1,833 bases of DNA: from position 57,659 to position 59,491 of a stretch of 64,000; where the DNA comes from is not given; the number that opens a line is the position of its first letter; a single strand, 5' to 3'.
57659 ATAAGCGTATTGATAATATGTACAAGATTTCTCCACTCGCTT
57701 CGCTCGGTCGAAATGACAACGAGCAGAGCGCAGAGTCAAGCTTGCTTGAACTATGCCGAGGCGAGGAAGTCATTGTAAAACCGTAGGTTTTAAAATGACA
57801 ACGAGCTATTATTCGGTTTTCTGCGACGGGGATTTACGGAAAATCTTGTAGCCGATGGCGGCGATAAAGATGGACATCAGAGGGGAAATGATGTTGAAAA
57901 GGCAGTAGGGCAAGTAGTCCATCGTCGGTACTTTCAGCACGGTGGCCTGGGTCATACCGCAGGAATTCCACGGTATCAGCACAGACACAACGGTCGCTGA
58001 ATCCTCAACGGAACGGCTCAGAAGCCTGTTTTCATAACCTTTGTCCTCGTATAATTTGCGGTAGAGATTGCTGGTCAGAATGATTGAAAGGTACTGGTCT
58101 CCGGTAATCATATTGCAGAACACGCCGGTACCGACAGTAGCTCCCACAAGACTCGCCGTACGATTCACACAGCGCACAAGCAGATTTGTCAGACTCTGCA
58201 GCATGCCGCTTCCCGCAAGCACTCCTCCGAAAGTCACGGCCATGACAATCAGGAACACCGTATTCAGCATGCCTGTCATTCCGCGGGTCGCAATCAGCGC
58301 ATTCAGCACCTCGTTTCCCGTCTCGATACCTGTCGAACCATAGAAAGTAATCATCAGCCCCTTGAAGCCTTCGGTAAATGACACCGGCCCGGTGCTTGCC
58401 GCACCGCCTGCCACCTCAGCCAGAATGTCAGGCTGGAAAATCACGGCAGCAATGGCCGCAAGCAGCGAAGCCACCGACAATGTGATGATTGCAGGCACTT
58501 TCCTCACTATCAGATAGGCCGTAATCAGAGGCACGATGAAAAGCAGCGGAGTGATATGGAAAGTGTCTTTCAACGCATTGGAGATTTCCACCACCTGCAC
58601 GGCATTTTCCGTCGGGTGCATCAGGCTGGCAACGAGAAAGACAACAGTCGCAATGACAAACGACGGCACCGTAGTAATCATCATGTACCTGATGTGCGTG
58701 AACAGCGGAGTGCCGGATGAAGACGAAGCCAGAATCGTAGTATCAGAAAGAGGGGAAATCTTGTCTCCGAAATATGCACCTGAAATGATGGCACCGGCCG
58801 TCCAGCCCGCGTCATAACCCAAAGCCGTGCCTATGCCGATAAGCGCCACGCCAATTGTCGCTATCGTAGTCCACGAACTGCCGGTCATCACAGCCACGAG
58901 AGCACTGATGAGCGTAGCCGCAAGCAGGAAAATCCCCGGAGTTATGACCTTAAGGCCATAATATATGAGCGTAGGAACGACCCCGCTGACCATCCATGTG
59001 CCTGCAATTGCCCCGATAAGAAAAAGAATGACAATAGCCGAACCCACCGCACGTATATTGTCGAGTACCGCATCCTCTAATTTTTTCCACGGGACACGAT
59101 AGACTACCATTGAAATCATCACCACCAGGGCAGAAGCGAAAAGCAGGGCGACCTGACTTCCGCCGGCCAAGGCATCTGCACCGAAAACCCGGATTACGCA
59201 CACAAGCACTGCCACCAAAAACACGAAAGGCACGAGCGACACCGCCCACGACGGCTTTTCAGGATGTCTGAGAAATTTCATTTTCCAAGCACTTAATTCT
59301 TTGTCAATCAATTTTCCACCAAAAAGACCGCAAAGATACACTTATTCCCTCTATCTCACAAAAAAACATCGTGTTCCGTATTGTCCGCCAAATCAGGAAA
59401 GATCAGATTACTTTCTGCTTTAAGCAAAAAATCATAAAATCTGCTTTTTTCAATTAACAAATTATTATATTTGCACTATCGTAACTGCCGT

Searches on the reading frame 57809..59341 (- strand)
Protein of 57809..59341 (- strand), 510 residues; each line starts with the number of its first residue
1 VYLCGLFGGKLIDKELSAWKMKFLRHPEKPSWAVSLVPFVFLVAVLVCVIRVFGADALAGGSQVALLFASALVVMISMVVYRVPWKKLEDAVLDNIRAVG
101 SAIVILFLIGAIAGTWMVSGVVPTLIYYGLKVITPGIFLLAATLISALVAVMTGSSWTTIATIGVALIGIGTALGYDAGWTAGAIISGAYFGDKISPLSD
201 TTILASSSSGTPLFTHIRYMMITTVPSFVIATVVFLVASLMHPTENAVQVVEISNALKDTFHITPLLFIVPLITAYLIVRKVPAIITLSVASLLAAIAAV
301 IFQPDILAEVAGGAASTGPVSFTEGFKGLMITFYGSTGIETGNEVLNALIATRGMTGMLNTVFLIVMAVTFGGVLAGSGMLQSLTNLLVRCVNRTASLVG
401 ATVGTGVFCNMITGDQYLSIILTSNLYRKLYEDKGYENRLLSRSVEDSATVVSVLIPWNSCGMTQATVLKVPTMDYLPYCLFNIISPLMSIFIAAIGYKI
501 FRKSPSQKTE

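Call 84: search_protein_families(library=pfam, proteins=[window:57809-59341:-], max_evalue=0.00001)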
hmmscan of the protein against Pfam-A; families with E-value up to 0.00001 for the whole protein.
window:57809-59341:- (510 aa): 1 family
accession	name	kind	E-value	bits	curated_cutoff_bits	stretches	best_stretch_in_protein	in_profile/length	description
PF03553.21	Na_H_antiporter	-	6.7e-56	190.2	23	2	188-497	1-302/303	Na+/H+ antiporter family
